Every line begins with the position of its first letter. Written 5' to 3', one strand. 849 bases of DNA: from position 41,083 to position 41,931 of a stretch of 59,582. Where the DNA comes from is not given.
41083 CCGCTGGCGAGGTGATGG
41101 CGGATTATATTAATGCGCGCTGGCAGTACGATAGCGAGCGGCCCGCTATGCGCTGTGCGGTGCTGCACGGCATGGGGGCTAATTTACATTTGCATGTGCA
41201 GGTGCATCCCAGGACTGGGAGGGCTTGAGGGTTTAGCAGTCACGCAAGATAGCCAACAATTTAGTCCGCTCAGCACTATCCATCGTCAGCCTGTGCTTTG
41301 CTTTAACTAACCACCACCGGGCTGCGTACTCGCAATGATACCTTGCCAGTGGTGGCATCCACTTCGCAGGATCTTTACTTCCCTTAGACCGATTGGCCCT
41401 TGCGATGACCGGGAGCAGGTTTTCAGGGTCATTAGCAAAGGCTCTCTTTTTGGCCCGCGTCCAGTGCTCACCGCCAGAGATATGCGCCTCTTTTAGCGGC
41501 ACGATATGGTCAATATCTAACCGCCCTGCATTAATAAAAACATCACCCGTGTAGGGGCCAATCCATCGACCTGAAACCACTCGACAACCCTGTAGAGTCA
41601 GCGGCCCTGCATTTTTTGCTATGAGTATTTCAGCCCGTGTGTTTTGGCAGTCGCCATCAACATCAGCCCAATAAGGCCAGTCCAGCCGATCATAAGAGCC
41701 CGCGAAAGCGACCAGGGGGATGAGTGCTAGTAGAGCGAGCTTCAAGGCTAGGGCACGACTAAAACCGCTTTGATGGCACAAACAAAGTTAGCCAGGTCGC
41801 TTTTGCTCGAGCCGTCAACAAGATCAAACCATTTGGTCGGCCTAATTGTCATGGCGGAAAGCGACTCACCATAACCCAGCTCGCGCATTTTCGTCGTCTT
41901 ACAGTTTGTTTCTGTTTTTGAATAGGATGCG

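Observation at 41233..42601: Repressor-linked operon encoding two exported proteins, one a DUF1524/His-Me nuclease: possible lysogen-expressed exclusion or toxin/immunity module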

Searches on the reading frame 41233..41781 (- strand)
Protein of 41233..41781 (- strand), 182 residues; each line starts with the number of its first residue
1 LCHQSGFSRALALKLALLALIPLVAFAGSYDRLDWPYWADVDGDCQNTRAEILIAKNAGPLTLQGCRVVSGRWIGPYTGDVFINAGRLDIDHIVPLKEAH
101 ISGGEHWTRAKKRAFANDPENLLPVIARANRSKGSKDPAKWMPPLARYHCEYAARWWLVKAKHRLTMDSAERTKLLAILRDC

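Call 4: search_protein_families(library=pfam, proteins=[window:41233-41781:-], max_evalue=0.01)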
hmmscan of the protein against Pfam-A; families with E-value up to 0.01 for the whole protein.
window:41233-41781:- (182 aa): 2 families
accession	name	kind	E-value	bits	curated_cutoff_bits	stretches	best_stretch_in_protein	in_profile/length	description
PF07510.16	GmrSD_C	-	1e-09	38.8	23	1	87-176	48-136/138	GmrSD restriction endonucleases, C-terminal domain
PF13395.12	HNH_4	-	0.00047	20.5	22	0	83-96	14-26/54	HNH endonuclease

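Call 5: search_protein_families(library=phrogs, proteins=[window:41233-41781:-], max_evalue=0.01)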
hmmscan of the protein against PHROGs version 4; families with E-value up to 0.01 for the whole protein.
window:41233-41781:- (182 aa): 1 family
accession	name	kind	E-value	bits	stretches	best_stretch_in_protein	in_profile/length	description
phrog_1035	-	DNA, RNA and nucleotide metabolism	1.1e-05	26.4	1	84-153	176-231/271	endonuclease VII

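Call 6: search_protein_families(library=padloc, proteins=[window:41233-41781:-], max_evalue=0.1)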
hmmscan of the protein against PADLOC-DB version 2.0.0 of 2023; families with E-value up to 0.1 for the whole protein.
window:41233-41781:- (182 aa): 1 family
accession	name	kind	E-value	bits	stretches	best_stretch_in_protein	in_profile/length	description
PDLC04259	PDC-M01B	-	0.058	11.3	1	109-158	114-163/277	-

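Call 8: search_dna_similar(query=window:41233-41781:-, collection=phages, mode=protein, max_rows=30)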
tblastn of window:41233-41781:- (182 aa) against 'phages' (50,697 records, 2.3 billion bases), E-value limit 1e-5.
Records with a match: 6; places in all: 6; records where one place covers at least 80% of the query: 4.
Best place of each record, by identity: <60% 6.
By first word of the organism name: Vibrio 2; Rhodococcus 2; Gordonia 2.
By host as written in the record: Rhodococcus equi NRRL B-16538 2; Gordonia terrae 3612 2; Vibrio parahaemolyticus SNUVpS-1 1; Vibrio alginolyticus rm-8403 1.
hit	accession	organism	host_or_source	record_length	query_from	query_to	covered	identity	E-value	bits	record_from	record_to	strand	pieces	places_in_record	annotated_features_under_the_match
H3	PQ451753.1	Vibrio phage pVp-JHP1101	Vibrio parahaemolyticus SNUVpS-1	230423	30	171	78%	37.1%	3e-23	101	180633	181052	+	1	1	HNH endonuclease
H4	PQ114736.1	Rhodococcus phage Dorin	Rhodococcus equi NRRL B-16538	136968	30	182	84%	34.4%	2e-20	93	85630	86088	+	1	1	140: HNH endonuclease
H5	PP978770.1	Rhodococcus phage Francesca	Rhodococcus equi NRRL B-16538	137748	30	182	84%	34.4%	2e-20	93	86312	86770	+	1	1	140: HNH endonuclease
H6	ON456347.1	Gordonia phage Finkle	Gordonia terrae 3612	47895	30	182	84%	33.1%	1e-17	85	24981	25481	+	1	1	27: membrane protein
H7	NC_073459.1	Gordonia phage Finkle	Gordonia terrae 3612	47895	30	182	84%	33.1%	1e-17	85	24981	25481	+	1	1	27: membrane protein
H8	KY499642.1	Vibrio phage pVa-21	Vibrio alginolyticus rm-8403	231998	38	171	74%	37.3%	7e-23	100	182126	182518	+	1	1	HNH endonuclease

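Call 10: find_homologous_proteins(query=window:41233-41781:-)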
Query window:41233-41781:- (182 aa): 190 proteins with E <= 0.001 among 485 candidates; the best 120 are listed.
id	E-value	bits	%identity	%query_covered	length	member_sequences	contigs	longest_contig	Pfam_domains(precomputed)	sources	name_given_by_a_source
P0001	2.3e-100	352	89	93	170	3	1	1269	PF07510.17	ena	-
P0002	1.8e-79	284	69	93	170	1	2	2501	PF07510.17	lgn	-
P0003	8.7e-72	259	65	90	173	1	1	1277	PF07510.17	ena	-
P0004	5.5e-68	246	62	93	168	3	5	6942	PF07510.17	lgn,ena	-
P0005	2.7e-66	241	63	86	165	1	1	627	PF07510.17,PF14410.13,PF13395.13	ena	-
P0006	8.0e-57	210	56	87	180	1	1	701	PF07510.17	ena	-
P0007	1.2e-56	209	53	93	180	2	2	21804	PF07510.17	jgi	jgi:uncharacterized protein DUF1524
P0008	3.0e-54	202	55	87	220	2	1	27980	PF07510.17,PF13395.13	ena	-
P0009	2.5e-52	195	54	86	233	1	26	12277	PF07510.17,PF13395.13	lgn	-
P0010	4.4e-52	195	49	99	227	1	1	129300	PF07510.17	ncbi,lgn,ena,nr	ncbi:MAG: HNH endonuclease [Gammaproteobacteria bacterium]|nr:HNH endonuclease [Gammaproteobacteria 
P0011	6.7e-52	194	53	87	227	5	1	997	PF07510.17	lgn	-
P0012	2.2e-51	192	49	99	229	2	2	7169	PF07510.17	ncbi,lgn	-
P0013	4.2e-51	191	49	93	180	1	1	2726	PF07510.17,PF13395.13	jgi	jgi:hypothetical protein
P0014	7.0e-51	191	53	91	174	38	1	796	PF07510.17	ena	-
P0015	1.3e-50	190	55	83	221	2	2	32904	PF07510.17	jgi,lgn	jgi:hypothetical protein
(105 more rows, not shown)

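Call 13: find_related_loci(query=window:41233-41781:-, collection=viral_contigs, flank=6000)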
Query window:41233-41781:- (182 aa) in viral_contigs; peptide patterns used: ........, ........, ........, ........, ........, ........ (x = any residue, [..] = any of these).
No stretch of DNA in the collection matches any of the patterns.

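Call 16: find_encoding_contigs(protein=P0004, flank=6000, max_places=5)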
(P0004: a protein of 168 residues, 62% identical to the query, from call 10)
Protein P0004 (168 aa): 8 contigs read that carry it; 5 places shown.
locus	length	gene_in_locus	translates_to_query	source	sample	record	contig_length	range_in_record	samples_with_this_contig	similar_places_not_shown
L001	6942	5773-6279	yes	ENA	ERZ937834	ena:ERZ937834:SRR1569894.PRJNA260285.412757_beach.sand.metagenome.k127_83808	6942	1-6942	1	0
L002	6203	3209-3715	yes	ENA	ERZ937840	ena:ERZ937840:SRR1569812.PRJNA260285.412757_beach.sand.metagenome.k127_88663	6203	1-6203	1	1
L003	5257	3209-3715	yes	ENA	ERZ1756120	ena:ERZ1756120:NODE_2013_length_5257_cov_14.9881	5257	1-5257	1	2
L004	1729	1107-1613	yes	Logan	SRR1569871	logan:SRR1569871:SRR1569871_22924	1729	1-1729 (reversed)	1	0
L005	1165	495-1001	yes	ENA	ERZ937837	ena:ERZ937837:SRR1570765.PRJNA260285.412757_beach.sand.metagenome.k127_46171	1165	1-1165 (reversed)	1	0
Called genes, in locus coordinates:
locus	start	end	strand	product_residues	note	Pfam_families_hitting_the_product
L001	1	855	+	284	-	?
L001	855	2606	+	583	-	-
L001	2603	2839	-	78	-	-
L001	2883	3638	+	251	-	-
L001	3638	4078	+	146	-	-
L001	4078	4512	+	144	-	-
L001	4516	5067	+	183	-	-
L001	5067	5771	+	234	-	-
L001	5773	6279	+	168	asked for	PF07510:GmrSD_C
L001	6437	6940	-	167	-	?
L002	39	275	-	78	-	-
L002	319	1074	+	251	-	-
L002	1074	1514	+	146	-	-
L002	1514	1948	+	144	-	-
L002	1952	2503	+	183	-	-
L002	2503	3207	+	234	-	-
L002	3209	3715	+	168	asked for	PF07510:GmrSD_C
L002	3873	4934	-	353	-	PF00589:Phage_integrase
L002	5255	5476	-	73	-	-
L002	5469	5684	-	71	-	-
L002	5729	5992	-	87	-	-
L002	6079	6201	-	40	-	?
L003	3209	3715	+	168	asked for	PF07510:GmrSD_C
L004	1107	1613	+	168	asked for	PF07510:GmrSD_C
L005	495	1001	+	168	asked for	PF07510:GmrSD_C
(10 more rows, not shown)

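Call 17: find_encoding_contigs(protein=P0007, flank=6000, max_places=4)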
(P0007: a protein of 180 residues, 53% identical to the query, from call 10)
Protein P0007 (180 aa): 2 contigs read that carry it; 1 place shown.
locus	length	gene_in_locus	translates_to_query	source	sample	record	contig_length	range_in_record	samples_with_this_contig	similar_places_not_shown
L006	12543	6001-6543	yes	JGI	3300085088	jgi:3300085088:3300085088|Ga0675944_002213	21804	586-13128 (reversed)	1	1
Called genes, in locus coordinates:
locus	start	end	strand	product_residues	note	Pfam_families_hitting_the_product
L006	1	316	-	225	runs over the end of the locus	PF13590:DUF4136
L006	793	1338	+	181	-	PF13274:SocA_Panacea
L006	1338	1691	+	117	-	-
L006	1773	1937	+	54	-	-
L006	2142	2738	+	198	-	-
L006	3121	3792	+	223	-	PF27479:YjdH (weak)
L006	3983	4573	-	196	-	-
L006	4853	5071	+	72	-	-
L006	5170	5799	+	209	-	-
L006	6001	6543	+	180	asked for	PF07510:GmrSD_C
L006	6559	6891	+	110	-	-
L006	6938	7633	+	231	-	-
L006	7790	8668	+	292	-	PF00929:RNase_T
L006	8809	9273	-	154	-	PF00582:Usp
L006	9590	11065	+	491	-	PF13541:ChlI, PF00158:Sigma54_activat (weak), PF00493:MCM (faint), PF01078:Mg_chelatase, PF07728:AAA_5, PF13335:Mg_chelatase_C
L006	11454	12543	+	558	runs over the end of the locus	?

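Call 18: find_encoding_contigs(protein=P0002, flank=6000, max_places=3)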
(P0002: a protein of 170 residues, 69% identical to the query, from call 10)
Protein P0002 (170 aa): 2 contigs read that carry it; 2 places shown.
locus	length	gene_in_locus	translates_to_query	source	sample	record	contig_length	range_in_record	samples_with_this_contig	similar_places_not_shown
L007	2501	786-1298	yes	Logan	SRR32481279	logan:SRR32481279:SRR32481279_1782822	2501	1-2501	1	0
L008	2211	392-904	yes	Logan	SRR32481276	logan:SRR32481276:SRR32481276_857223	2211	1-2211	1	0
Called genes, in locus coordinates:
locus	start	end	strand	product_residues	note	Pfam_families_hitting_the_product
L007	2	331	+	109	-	?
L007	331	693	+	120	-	-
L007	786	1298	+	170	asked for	PF07510:GmrSD_C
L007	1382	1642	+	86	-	-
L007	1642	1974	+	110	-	PF13272:Holin_2-3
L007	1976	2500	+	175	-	?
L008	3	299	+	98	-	?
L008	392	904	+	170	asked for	PF07510:GmrSD_C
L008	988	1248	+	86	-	-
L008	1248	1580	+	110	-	PF13272:Holin_2-3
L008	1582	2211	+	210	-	?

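Call 21: find_encoding_contigs(protein=P0001, flank=6000, max_places=3)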
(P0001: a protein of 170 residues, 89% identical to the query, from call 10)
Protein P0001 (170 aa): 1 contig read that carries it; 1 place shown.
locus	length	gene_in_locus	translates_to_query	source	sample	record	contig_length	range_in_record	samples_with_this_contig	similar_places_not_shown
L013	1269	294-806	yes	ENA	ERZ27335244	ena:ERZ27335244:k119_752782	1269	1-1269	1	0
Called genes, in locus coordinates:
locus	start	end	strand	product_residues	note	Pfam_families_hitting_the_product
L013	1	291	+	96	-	?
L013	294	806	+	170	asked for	PF07510:GmrSD_C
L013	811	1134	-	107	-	-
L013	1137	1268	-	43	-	?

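Call 29: search_solved_structures(query=A2, max_evalue=1, show_alignments=2)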
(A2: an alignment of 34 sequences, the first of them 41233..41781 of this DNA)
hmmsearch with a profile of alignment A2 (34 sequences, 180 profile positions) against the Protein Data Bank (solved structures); distinct sequences matched with E-value up to 1: 6.
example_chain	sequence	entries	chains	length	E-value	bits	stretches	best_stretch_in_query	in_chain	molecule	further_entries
4iop_B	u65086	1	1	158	0.097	15.3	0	28-74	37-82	Killer cell lectin-like receptor subfamily F member 2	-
5cya_A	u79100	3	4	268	0.31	13.7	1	104-143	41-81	Tubulin-specific chaperone C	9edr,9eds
8f43_A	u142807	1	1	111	0.42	13.3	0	116-149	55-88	CRISPR-associated endonuclease Cas9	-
10vb_A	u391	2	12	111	0.64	12.7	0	116-149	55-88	CRISPR-associated endonuclease Cas9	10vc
7enh_A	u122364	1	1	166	0.8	12.4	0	111-146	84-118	CRISPR-associated endonuclease Cas9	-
7mpz_A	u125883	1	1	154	0.99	12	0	116-150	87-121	CRISPR-associated endonuclease Cas9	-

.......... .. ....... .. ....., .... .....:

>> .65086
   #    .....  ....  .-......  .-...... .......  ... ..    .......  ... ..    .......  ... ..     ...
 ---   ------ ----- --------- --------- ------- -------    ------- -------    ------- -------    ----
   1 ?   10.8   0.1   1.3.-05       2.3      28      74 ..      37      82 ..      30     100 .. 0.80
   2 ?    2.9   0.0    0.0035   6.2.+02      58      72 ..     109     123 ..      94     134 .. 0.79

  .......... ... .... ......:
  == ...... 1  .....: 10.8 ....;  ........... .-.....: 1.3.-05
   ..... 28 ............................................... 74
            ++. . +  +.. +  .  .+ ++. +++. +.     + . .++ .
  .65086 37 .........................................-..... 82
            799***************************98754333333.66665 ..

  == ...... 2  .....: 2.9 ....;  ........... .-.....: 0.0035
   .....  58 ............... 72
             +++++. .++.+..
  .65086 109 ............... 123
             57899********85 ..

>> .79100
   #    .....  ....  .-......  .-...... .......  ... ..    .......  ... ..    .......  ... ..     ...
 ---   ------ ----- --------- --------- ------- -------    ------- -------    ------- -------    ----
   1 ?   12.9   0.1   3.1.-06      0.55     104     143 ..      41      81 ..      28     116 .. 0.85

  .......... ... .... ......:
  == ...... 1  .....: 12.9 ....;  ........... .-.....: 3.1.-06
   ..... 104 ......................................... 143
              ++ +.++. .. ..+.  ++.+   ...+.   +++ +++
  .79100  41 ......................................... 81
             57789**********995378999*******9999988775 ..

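Call 41: predict_structure(alignment_id=A2)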
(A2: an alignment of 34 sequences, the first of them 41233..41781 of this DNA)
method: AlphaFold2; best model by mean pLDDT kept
length: 182 residues; sequences in the alignment: 34
mean_pLDDT: 92.5   pTM: 0.81
mean pLDDT of the five models: 92.5, 92.4, 92.0, 91.5, 91.2
residues with pLDDT >= 90: 144; 70-90: 28; 50-70: 9; < 50: 1
segments of 3 or more residues with pLDDT < 50: none
pLDDT, mean of each block of 10 residues (from residue 1): 61 82 77 92 88 97 96 96 97 98 97 97 97 98 97 98 98 98 95
secondary structure, 60 per line:
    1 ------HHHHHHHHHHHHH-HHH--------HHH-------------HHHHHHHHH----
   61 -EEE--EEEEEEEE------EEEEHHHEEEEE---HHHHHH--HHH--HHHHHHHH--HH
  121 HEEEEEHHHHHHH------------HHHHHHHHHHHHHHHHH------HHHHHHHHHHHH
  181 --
elements in order: H7-19 H48-56 E62-64 E67-74 E81-84 E88-92 H96-101 H109-116 E122-126 H127-133 H146-162 H169-180

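Call 44: fold_search(model_id=the predicted structure, library=pdb)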
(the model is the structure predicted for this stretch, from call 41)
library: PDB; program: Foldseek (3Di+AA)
matches with E <= 10: 48; with E <= 0.001: 0
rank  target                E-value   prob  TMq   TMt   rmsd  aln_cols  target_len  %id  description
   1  2pu3                  3.3e-03  1.00  0.45  0.40   7.2       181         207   12  Structural adaptation of endonuclease I from the cold-adapted and halophilic bacterium Vibrio salmonicida (released 2008-03-18)
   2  1ouo                  1.1e-02  1.00  0.48  0.43   6.4       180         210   13  Crystal structure of the periplasmic endonuclease Vvn (released 2003-08-05)
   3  2g7f                  1.4e-02  1.00  0.45  0.40   6.7       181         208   13  The 1.95 A crystal structure of Vibrio cholerae extracellular endonuclease I (released 2006-10-31)
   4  1oup_A                1.7e-02  1.00  0.47  0.41   6.5       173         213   12  Crystal structure of the periplasmic endonuclease Vvn complexed with octamer double stranded DNA (released 2003-08-05)
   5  1oup_B                1.8e-02  1.00  0.47  0.41   6.8       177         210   13  Crystal structure of the periplasmic endonuclease Vvn complexed with octamer double stranded DNA (released 2003-08-05)
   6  5vgb_A                3.0e-02  0.72  0.25  0.32  17.1       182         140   17  Crystal structure of NmeCas9 HNH domain bound to anti-CRISPR AcrIIC1 (released 2017-08-30)
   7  8f43                  4.9e-02  0.90  0.27  0.41   8.0       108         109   18  HNH Nuclease Domain from G. stearothermophilus Cas9, K597A mutant (released 2022-12-21)
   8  9ar4_A                6.5e-02  0.69  0.29  0.07  16.2       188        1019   15  CryoEM structure of ThermoCas9 in post-cleavage state bound with the DNA containing NNNNCCA PAM (released 2025-02-26)
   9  7mpz                  1.4e-01  0.66  0.30  0.38  15.9       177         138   14  HNH Nuclease Domain from G. stearothermophilus Cas9 (released 2021-12-22)
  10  4ogc                  1.7e-01  0.60  0.30  0.07  15.3       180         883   20  Crystal structure of the Type II-C Cas9 enzyme from Actinomyces naeslundii (released 2014-02-12)
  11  9mb6_A                1.8e-01  0.66  0.31  0.07  15.2       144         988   14  Cryo-EM structure of wild-type SaCas9-guide RNA-mismatched target DNA complex (released 2026-03-18)
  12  4oge                  1.8e-01  0.60  0.30  0.07  15.8       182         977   19  Crystal structure of the Type II-C Cas9 enzyme from Actinomyces naeslundii (released 2014-02-12)
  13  6jdv_A                2.4e-01  0.60  0.30  0.07  13.0       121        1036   18  Crystal structure of Nme1Cas9 in complex with sgRNA and target DNA (ATATGATT PAM) in catalytic state (released 2019-11-06)
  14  8zcy_A                2.5e-01  0.38  0.25  0.08  13.0       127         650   16  Cryo-EM structure of eSaCas9_NNG-guide RNA-target DNA complex in an interrogation state (released 2025-11-05)
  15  9ehg_A                2.8e-01  0.38  0.24  0.05   9.5       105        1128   22  FnCas9 perfect match DNA product state no RuvC (released 2025-10-01)
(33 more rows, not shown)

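Call 45: find_related_loci(query=A2, collection=genome_contigs, flank=8000)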
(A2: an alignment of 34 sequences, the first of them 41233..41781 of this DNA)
Query A2 (182 aa) in genome_contigs; peptide patterns used: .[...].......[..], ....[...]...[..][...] (x = any residue, [..] = any of these).
600 stretches matched a pattern (row limit reached: there are more); 594 encode a relative of the query (tblastn E <= 1e-3); the best 80 are kept; 80 distinct loci.
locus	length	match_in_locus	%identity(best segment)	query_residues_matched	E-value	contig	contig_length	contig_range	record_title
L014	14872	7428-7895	55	30-182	5e-57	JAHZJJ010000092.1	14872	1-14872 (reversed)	MAG: Gammaproteobacteria bacterium isolate P_S1_bin.7 k141_724020, whole genome shotgun sequence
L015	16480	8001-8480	54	26-182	4e-55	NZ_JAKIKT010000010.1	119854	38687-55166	Shewanella corallii strain DSM 21332 contig00010, whole genome shotgun sequence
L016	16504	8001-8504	49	15-182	1e-51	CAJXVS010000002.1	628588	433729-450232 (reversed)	MAG TPA_asm: uncultured Halobacteriovorax sp. isolate SRR3933283_bin.4_MetaBAT_v2.12.1_MAG genome assembly, contig: NODE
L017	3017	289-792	49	15-182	3e-51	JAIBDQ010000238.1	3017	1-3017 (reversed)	MAG: Halobacteriovorax sp. isolate bin.43 k141_1876625_length_3017_cov_30.0000, whole genome shotgun sequence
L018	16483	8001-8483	50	25-182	1e-49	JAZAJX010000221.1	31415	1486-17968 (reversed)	MAG: Pseudomonadota bacterium isolate XB_MAG879 DB_MAG879_0221, whole genome shotgun sequence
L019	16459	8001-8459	51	30-182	1e-48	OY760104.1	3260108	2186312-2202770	MAG: Dehalococcoidia bacterium isolate 85321599-0a94-4039-bbde-d148f9b3e6b5 genome assembly, chromosome: 1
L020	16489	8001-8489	47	23-182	2e-48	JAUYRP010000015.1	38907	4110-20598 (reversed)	MAG: Methylophilus sp. isolate C5_maxbin.038 C5_k141_371344, whole genome shotgun sequence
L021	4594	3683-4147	54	29-182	2e-48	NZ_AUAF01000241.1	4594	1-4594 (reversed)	Zooshikella ganghwensis DSM 15267 F607DRAFT_scaffold00239.239_C, whole genome shotgun sequence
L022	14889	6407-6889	48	25-182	2e-48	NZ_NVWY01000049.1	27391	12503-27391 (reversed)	MAG: Alcanivorax sp. isolate NORP25 Contig_source1382A_23851, whole genome shotgun sequence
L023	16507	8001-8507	46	8-182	7e-48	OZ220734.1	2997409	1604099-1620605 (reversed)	MAG: Dehalococcoidia bacterium isolate 0c714f15-409a-4665-a51d-e85178f2a5b0 genome assembly, chromosome: 1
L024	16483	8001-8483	48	25-182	2e-47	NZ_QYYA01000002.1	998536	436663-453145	Alcanivorax profundi strain MTEO17 scaffold_1, whole genome shotgun sequence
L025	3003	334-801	49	30-179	3e-47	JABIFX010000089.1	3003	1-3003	MAG: Candidatus Neomarinimicrobiota bacterium isolate SI053_bin30 k141_251019, whole genome shotgun sequence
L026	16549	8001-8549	43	10-182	2e-47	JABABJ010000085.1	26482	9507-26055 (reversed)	MAG: Leptospirales bacterium isolate bin56o c_000000888614, whole genome shotgun sequence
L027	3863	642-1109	49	30-182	4e-47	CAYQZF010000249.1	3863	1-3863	MAG TPA_asm: uncultured Nitrosomonas sp. isolate SRP262948_co1_185 genome assembly, contig: NODE_27522_length_3863_cov_2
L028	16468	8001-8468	46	30-182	7e-47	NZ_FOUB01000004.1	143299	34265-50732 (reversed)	Nitrosomonas communis strain Nm44, whole genome shotgun sequence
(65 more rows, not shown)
